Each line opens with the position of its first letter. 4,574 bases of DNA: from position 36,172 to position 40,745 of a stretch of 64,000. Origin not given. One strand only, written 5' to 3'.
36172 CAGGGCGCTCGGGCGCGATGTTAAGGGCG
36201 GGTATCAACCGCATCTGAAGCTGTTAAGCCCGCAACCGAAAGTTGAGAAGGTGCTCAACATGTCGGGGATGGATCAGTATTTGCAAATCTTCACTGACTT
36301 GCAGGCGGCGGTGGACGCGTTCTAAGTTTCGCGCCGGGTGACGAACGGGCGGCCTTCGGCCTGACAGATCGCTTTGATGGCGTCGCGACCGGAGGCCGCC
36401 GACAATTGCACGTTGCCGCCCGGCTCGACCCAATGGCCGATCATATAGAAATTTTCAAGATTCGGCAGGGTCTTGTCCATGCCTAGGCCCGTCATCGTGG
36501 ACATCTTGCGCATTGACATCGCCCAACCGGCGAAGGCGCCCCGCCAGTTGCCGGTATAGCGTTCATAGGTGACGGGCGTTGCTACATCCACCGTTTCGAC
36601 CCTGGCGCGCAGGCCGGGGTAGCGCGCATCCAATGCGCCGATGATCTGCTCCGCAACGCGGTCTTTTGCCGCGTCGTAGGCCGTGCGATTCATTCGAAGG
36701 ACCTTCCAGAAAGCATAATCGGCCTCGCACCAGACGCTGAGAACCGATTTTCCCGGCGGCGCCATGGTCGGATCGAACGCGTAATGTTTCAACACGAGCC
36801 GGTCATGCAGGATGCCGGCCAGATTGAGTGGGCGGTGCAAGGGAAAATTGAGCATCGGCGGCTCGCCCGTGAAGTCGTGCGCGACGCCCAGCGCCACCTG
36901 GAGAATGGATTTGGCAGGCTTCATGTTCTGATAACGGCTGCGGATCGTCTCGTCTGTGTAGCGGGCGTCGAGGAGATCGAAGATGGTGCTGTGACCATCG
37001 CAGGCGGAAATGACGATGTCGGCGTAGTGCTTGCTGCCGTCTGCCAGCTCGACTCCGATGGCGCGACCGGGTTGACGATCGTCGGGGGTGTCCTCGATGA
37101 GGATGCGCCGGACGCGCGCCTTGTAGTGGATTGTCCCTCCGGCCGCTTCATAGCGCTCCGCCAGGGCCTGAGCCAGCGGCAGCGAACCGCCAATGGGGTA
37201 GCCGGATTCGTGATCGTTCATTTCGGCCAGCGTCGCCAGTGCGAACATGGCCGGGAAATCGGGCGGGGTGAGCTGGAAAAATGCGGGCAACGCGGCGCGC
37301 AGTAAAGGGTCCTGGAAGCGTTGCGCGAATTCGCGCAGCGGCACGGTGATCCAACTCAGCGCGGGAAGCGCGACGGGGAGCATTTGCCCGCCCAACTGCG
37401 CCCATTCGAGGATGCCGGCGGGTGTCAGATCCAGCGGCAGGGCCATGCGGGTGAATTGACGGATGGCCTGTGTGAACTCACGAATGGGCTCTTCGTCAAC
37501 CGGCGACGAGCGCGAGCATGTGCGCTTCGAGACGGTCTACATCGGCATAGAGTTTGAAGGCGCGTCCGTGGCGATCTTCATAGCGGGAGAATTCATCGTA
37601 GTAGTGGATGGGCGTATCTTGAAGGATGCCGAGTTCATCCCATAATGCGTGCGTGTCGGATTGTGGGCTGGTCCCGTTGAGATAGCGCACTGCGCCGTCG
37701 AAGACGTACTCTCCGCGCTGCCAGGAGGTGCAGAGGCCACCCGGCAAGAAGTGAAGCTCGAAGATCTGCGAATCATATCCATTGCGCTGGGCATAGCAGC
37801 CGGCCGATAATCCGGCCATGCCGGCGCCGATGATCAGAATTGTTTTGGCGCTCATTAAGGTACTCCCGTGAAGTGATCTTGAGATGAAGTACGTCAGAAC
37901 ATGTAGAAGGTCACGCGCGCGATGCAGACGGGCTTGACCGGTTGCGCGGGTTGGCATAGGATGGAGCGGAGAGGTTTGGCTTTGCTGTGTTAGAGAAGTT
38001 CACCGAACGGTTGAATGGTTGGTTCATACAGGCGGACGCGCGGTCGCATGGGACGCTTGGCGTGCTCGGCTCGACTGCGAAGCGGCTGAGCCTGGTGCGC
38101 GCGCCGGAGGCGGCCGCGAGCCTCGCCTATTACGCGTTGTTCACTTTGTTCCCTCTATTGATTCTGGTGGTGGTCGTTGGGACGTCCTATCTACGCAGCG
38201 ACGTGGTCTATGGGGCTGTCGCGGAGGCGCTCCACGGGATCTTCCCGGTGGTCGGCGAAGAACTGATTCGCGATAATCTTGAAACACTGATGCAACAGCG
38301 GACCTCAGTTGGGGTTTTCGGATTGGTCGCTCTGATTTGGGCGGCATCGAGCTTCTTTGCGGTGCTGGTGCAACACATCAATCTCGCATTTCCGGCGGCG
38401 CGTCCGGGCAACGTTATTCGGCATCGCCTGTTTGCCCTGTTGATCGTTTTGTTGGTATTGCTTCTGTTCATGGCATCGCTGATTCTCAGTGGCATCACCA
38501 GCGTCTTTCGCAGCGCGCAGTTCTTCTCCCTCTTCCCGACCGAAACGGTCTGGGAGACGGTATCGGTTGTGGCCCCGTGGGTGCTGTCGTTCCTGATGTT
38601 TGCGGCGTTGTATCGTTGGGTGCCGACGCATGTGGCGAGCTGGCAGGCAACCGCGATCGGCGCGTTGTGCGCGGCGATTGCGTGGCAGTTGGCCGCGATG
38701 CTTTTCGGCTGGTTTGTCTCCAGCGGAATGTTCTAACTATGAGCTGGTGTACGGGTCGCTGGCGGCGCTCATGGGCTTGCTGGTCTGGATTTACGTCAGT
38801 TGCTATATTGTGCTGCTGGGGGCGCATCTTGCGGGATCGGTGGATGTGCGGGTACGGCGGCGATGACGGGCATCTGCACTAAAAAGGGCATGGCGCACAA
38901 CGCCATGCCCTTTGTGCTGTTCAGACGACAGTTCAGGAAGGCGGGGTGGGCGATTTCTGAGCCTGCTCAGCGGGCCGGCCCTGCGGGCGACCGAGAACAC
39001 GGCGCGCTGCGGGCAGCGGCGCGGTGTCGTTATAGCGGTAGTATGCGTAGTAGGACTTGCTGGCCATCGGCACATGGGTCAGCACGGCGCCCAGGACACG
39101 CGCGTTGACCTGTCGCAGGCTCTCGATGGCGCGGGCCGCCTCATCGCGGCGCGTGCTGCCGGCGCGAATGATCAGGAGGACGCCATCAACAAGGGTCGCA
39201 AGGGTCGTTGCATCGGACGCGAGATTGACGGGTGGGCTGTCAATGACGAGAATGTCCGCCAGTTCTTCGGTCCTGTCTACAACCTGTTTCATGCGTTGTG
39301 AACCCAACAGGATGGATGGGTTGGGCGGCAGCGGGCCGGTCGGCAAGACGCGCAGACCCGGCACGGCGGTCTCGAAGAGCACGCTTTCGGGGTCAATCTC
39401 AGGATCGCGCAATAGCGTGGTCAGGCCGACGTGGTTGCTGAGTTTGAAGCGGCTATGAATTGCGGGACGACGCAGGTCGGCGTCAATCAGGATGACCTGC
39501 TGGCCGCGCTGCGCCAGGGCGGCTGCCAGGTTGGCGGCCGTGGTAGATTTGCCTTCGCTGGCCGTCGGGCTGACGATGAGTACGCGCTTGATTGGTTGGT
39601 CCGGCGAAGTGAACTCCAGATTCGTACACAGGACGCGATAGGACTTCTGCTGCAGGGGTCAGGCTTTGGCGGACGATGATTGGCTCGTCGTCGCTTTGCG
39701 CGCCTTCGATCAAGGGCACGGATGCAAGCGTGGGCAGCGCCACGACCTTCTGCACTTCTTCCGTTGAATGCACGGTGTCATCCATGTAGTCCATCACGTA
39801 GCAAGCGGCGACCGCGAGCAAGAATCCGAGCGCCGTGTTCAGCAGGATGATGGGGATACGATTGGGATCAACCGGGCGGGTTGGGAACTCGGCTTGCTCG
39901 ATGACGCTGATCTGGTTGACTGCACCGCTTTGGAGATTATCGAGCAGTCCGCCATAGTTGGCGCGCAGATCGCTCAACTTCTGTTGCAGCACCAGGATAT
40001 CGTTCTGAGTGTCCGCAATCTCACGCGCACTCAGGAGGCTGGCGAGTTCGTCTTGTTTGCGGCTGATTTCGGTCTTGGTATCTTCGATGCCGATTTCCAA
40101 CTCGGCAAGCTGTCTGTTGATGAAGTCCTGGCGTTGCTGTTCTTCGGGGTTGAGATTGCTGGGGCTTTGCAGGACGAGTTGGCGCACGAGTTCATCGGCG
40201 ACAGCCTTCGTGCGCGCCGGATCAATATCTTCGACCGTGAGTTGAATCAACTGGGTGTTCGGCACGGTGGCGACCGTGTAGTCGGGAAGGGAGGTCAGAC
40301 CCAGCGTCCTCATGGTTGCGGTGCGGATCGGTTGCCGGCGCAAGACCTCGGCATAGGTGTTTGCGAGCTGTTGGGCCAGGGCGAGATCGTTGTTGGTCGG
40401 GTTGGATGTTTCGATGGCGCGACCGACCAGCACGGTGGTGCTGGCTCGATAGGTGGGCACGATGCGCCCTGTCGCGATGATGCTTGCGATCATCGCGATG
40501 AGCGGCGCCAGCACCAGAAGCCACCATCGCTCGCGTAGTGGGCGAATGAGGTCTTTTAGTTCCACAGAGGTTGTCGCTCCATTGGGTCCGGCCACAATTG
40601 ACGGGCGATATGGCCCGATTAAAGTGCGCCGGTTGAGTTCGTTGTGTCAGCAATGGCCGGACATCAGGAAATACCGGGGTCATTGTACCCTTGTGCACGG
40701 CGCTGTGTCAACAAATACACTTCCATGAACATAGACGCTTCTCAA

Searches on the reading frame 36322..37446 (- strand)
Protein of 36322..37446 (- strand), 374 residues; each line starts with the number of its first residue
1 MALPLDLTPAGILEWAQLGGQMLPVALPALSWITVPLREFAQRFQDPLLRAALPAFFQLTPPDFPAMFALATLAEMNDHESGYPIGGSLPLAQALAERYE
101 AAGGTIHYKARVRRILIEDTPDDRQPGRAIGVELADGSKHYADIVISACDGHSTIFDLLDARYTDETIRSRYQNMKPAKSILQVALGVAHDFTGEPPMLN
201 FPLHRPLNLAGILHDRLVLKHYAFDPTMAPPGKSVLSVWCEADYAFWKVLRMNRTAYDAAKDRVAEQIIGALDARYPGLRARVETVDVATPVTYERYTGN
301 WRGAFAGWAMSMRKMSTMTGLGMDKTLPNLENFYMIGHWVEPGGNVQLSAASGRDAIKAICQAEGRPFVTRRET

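Call 69: search_protein_families(library=pfam, proteins=[window:36322-37446:-], max_evalue=0.00001)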
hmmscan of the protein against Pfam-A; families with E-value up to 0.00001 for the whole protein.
window:36322-37446:- (374 aa): 1 family
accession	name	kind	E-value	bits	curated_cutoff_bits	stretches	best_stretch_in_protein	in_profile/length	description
PF01593.30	Amino_oxidase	-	4.8e-12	46.3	19.8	1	39-356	149-438/443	Flavin containing amine oxidoreductase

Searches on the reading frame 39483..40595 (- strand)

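Call 69: search_protein_families(library=pfam, proteins=[window:39483-40595:-], max_evalue=0.00001)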
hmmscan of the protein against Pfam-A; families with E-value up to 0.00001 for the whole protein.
window:39483-40595:- (370 aa): 2 families
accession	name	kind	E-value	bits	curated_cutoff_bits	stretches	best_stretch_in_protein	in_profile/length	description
PF02706.20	Wzz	-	2.6e-10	40.9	25.5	1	11-97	3-90/91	Chain length determinant protein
PF13807.11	GNVR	-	2.2e-07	31.2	27.7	1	196-266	2-78/82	G-rich domain on putative tyrosine kinase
